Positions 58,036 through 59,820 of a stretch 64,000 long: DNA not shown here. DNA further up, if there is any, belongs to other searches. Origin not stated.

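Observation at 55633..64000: Acetamidino (N-acetimidoyl) nonulosonic- or hexuronic-sugar module built around HisH/HisF paralogs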

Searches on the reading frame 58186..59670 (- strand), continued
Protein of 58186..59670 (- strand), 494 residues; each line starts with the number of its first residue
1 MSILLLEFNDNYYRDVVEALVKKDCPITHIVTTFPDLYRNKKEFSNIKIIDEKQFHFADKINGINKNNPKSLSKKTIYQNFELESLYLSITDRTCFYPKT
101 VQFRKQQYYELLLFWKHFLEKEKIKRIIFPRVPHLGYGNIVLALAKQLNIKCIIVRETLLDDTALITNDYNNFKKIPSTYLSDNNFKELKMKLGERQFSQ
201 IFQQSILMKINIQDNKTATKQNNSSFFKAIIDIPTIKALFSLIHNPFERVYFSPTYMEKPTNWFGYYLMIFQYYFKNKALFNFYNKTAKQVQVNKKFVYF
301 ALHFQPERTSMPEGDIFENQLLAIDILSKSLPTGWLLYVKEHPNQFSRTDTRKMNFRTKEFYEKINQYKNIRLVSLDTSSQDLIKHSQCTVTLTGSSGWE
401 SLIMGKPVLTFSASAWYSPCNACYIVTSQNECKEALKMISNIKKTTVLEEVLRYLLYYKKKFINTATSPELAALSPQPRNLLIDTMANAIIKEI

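Call 64: search_solved_structures(query=A1, max_evalue=1, show_alignments=1)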
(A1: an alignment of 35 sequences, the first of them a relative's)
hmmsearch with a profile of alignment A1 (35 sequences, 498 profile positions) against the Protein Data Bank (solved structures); distinct sequences matched with E-value up to 1: 11.
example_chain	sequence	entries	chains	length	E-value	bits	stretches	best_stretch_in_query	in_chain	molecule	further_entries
8fuw_A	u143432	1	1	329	1.2e-09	41.2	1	339-418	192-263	Capsule polysaccharide export protein KpsC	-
8fux_A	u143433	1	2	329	1.2e-09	41.2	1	339-418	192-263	Capsule polysaccharide export protein KpsC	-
6mgc_A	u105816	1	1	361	1.4e-09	41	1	339-418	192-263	Capsule polysaccharide export protein KpsC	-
6mgb_A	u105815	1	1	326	2.2e-07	33.6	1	335-417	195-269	Capsular polysaccharide export system protein KpsC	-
6mgd_A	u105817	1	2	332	0.00044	22.8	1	376-418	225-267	Capsular polysaccharide export system protein KpsC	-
8csb_A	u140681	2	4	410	0.00088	21.8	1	372-420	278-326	N-acetyl glucosaminyl transferase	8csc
8csd_A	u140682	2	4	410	0.00088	21.8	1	372-420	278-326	N-acetyl glucosaminyl transferase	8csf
5fa0_A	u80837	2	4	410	0.0009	21.8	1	372-420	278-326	Putative N-acetyl glucosaminyl transferase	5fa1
8cse_A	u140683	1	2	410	0.0009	21.8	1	372-420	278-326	N-acetyl glucosaminyl transferase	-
3tnz_A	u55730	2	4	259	0.24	13.7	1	347-387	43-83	Iodotyrosine dehalogenase 1 | Iodotyrosine deiodinase 1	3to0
3gb5_A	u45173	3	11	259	0.25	13.7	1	347-387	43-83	Iodotyrosine dehalogenase 1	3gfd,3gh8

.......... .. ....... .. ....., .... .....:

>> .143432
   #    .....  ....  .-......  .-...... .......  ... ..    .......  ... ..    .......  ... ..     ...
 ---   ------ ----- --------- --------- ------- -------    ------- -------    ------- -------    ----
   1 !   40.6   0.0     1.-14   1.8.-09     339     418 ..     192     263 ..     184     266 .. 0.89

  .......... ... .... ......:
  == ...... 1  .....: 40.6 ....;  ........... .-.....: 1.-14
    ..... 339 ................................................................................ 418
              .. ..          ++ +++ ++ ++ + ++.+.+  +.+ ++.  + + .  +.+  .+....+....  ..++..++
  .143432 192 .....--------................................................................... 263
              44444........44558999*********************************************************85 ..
